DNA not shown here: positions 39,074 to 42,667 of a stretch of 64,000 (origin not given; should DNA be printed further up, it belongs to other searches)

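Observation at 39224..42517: Fibre gene whose C-terminal third is about 25 tandem 14-residue repeats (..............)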

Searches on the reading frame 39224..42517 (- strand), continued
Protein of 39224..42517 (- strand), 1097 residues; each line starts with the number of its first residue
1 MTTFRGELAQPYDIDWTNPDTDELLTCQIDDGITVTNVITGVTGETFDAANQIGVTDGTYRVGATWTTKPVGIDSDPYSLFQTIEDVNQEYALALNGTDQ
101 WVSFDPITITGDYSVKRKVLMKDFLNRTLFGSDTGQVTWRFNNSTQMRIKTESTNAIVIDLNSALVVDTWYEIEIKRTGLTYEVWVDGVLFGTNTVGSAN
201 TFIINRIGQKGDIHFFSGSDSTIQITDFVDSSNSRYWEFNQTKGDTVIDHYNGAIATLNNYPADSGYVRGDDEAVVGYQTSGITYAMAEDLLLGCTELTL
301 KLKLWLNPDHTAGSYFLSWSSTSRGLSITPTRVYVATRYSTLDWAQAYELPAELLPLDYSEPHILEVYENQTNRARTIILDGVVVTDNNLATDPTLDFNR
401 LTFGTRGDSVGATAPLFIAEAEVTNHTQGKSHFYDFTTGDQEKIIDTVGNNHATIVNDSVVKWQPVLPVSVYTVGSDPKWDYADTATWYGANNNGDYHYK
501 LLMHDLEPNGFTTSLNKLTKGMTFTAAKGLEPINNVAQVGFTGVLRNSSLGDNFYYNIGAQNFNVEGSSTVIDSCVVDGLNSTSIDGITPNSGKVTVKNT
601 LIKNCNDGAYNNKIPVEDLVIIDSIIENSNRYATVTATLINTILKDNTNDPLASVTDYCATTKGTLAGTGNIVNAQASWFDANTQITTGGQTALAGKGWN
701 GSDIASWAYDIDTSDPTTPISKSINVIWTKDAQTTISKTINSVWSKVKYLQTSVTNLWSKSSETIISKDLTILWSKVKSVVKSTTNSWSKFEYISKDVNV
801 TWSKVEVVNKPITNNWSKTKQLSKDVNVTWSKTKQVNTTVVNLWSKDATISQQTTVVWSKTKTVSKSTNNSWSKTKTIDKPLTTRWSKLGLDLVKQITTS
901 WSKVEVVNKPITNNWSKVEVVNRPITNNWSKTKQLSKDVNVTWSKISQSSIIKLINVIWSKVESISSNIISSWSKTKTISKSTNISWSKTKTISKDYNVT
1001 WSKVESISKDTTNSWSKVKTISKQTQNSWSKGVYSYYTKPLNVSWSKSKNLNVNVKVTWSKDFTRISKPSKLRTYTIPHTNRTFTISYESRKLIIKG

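Call 60: search_solved_structures(query=A1, max_evalue=1)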
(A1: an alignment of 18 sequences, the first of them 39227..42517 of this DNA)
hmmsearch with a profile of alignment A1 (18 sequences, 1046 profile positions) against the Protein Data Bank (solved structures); distinct sequences matched with E-value up to 1: 4.
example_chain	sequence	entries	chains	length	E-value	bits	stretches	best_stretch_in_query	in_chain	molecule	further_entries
2ch7_A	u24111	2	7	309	0.0026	19.4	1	707-942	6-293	METHYL-ACCEPTING CHEMOTAXIS PROTEIN | Methyl-accepting chemotaxis protein 2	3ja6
3ja6_H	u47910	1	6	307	0.0028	19.3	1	707-942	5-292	Methyl-accepting chemotaxis protein 2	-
2ch7_B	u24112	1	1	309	0.0028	19.3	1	707-942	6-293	METHYL-ACCEPTING CHEMOTAXIS PROTEIN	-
5x7y_A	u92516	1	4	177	0.97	10.9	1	77-120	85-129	Lipocalin-Can f 6 allergen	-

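Call 67: search_protein_families(library=ncbifam, proteins=[window:39227-42517:-], max_evalue=0.01)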
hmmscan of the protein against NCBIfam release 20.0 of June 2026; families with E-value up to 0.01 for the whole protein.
window:39227-42517:- (1097 aa): 0 families

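Call 80: find_related_loci(query=window:39227-42517:-, collection=metagenome_contigs, flank=3000)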
Query window:39227-42517:- (1097 aa) in metagenome_contigs; peptide patterns used: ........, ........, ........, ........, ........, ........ (x = any residue, [..] = any of these).
47 stretches matched a pattern, but none encodes a relative of the query by tblastn (E <= 1e-3).

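Call 82: find_related_loci(query=window:39227-42517:-, collection=viral_contigs, flank=6000)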
Query window:39227-42517:- (1097 aa) in viral_contigs; peptide patterns used: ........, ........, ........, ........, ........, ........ (x = any residue, [..] = any of these).
1 stretches matched a pattern, but none encodes a relative of the query by tblastn (E <= 1e-3).
